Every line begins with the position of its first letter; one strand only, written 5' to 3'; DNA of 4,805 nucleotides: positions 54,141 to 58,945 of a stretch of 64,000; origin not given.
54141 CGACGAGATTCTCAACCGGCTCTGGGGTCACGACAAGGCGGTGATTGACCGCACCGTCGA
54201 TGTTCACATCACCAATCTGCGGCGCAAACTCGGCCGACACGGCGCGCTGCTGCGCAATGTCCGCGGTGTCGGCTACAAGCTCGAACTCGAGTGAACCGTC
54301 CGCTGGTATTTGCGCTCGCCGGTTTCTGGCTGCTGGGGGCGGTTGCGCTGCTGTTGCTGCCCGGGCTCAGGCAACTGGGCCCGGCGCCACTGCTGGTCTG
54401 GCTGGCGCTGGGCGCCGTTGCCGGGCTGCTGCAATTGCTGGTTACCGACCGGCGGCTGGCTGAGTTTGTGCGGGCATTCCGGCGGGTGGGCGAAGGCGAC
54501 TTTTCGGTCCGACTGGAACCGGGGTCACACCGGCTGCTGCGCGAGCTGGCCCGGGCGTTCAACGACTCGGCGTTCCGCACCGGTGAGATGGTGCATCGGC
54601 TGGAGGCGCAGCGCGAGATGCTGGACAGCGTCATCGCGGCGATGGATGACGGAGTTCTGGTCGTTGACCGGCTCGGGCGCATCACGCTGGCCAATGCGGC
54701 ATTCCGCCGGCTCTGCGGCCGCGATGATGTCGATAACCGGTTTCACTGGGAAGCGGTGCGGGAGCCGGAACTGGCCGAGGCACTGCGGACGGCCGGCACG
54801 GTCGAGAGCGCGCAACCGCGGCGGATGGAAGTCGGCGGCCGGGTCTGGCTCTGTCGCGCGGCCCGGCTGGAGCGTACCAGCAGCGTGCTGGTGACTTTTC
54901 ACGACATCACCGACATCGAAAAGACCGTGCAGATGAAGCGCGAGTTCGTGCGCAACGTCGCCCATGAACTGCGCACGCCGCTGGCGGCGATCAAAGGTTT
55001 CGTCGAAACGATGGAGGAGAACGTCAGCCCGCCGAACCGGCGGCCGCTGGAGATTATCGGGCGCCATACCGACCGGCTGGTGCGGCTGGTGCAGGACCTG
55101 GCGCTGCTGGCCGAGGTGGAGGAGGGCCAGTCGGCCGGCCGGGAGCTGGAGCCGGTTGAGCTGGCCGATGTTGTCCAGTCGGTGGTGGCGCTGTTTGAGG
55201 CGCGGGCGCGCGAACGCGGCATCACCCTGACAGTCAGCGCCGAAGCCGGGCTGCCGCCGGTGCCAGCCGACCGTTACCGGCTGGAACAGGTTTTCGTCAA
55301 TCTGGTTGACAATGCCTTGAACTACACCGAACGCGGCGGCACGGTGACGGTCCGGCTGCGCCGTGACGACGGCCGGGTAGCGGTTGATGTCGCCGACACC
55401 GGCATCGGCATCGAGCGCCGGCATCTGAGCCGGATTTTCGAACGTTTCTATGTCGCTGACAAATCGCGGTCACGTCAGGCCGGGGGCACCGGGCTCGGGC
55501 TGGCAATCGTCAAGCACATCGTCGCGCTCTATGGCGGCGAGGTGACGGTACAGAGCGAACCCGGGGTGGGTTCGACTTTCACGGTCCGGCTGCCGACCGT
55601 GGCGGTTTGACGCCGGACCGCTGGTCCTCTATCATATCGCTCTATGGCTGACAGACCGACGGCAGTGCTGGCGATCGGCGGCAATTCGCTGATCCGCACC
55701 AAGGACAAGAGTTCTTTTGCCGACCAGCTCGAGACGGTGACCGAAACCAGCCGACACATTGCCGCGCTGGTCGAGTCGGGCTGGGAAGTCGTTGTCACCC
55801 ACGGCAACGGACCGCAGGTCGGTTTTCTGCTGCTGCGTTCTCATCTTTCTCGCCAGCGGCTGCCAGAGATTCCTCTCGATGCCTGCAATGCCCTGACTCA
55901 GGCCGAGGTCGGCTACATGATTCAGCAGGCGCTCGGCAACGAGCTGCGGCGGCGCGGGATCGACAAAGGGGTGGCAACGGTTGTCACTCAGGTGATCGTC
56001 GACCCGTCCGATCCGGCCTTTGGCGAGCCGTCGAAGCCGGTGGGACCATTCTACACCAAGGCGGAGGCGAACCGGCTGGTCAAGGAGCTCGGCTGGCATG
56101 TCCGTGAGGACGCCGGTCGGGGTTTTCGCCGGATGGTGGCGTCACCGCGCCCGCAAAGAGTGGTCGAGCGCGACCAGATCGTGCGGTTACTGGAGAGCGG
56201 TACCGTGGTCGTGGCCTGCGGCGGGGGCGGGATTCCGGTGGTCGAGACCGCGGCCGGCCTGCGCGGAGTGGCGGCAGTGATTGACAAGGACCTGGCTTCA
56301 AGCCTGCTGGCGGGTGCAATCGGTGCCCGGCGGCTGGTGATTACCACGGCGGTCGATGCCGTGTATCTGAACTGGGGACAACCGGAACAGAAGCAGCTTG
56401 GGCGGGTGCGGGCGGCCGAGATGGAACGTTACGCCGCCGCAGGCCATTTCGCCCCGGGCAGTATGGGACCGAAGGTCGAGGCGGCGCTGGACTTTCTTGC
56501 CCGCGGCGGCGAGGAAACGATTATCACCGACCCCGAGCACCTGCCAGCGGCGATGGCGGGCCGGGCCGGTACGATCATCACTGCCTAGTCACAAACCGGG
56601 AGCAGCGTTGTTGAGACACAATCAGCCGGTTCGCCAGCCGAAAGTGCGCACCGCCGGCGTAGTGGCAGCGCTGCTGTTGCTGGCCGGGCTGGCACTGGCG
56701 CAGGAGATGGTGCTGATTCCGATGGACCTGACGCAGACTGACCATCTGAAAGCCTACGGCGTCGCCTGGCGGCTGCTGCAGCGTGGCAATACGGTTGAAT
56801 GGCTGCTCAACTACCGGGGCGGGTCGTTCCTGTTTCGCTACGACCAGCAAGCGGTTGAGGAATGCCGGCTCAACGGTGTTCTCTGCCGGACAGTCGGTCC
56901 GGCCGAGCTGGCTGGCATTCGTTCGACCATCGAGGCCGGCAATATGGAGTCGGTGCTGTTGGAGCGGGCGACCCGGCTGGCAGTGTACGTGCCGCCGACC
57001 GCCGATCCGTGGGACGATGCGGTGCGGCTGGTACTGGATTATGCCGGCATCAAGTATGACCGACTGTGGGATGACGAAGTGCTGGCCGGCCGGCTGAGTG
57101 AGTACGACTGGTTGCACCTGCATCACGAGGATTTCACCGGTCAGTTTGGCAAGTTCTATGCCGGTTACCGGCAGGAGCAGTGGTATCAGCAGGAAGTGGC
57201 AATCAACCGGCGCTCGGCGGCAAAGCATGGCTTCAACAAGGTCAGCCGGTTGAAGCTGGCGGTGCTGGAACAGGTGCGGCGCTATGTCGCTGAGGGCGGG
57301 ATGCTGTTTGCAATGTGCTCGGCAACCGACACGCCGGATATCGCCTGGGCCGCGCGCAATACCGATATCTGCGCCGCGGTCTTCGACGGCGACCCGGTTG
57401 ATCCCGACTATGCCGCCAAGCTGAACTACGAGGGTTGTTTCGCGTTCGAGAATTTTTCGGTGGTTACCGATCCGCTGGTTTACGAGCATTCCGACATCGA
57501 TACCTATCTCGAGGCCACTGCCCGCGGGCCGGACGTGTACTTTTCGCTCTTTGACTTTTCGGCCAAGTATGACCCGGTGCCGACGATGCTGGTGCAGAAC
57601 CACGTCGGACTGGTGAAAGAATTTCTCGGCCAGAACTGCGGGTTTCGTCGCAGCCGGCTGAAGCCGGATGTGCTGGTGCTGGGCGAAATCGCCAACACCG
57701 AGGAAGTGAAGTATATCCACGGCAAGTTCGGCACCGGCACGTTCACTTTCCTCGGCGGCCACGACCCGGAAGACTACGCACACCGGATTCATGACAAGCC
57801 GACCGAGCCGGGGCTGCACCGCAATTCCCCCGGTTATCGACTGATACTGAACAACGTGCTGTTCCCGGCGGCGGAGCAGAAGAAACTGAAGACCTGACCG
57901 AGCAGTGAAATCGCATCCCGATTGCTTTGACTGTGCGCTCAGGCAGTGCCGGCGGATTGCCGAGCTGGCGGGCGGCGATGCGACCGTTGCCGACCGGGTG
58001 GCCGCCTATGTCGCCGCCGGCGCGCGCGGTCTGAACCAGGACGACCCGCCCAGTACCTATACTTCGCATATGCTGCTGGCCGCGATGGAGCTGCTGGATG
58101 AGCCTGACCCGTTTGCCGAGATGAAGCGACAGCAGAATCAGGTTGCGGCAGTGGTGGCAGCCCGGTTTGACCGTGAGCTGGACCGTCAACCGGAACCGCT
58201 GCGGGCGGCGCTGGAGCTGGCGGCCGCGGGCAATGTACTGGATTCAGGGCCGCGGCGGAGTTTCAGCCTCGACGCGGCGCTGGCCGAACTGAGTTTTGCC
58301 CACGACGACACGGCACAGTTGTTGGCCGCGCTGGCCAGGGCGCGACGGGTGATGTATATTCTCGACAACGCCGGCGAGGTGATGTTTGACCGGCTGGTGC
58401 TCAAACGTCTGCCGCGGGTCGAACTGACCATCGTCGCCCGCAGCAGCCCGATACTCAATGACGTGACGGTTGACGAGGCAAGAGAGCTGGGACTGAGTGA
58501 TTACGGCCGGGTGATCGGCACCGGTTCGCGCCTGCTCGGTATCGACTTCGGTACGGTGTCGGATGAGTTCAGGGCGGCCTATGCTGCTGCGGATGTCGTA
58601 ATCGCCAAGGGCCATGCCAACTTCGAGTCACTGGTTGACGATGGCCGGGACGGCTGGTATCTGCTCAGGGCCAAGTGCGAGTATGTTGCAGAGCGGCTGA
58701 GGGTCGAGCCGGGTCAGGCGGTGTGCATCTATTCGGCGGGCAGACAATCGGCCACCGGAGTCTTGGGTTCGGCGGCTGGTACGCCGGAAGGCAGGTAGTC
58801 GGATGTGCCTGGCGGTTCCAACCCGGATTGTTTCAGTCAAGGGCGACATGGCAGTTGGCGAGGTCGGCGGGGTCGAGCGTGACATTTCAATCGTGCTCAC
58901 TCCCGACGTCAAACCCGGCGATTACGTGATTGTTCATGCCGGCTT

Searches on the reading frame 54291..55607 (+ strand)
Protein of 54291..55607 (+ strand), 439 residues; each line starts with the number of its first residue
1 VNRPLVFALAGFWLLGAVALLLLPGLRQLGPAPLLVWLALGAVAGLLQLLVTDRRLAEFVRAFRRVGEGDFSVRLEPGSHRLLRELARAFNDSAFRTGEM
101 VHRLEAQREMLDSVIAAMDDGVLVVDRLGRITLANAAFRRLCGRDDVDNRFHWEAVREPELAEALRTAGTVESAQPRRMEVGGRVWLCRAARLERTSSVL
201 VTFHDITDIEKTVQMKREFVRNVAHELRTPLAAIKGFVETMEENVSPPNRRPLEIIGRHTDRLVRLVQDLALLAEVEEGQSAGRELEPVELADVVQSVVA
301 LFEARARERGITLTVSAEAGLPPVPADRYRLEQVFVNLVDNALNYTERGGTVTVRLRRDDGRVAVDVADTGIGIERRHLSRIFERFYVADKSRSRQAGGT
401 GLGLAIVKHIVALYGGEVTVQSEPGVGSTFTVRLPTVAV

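Call 44: search_protein_families(library=pfam, proteins=[window:54291-55607:+], max_evalue=0.001)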
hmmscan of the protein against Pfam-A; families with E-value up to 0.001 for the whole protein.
window:54291-55607:+ (439 aa): 8 families
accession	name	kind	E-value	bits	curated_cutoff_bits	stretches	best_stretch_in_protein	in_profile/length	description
PF02518.31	HATPase_c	-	4.6e-33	114.4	26.4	1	327-436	2-109/111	Histidine kinase-, DNA gyrase B-, and HSP90-like ATPase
PF00512.31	HisKA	-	1.6e-17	63.7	26.9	1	215-279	1-66/66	His Kinase A (phospho-acceptor) domain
PF13188.13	PAS_8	-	6.7e-07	29.4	21.8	1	110-158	2-49/65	PAS domain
PF00989.32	PAS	-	2.8e-06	27.7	22.6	1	109-145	1-37/113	PAS fold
PF00672.30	HAMP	-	1.1e-05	26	25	1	54-92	8-46/53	HAMP domain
PF08448.16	PAS_4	-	1.3e-05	25.8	23.1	1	117-208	3-107/110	PAS fold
PF13581.12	HATPase_c_2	-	5.2e-05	23.7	27.4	1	330-412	31-110/127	Histidine kinase-like ATPase domain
PF14501.12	HATPase_c_5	-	0.0003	21.1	22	1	331-423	6-91/102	GHKL domain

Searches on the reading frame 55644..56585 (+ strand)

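Call 44: search_protein_families(library=pfam, proteins=[window:55644-56585:+], max_evalue=0.001)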
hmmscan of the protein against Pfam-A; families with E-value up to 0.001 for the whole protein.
window:55644-56585:+ (314 aa): 1 family
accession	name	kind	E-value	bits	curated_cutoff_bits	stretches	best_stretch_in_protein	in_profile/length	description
PF00696.33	AA_kinase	-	2.5e-30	106.4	24.9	1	6-296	2-234/234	Amino acid kinase family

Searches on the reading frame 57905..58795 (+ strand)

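Call 44: search_protein_families(library=pfam, proteins=[window:57905-58795:+], max_evalue=0.001)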
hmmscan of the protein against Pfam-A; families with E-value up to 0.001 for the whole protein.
window:57905-58795:+ (297 aa): 1 family
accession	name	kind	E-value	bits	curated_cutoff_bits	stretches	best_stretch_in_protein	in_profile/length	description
PF01937.24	ARMT1-like_dom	-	9e-53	179.9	25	1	4-272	2-310/311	Damage-control phosphatase ARMT1-like domain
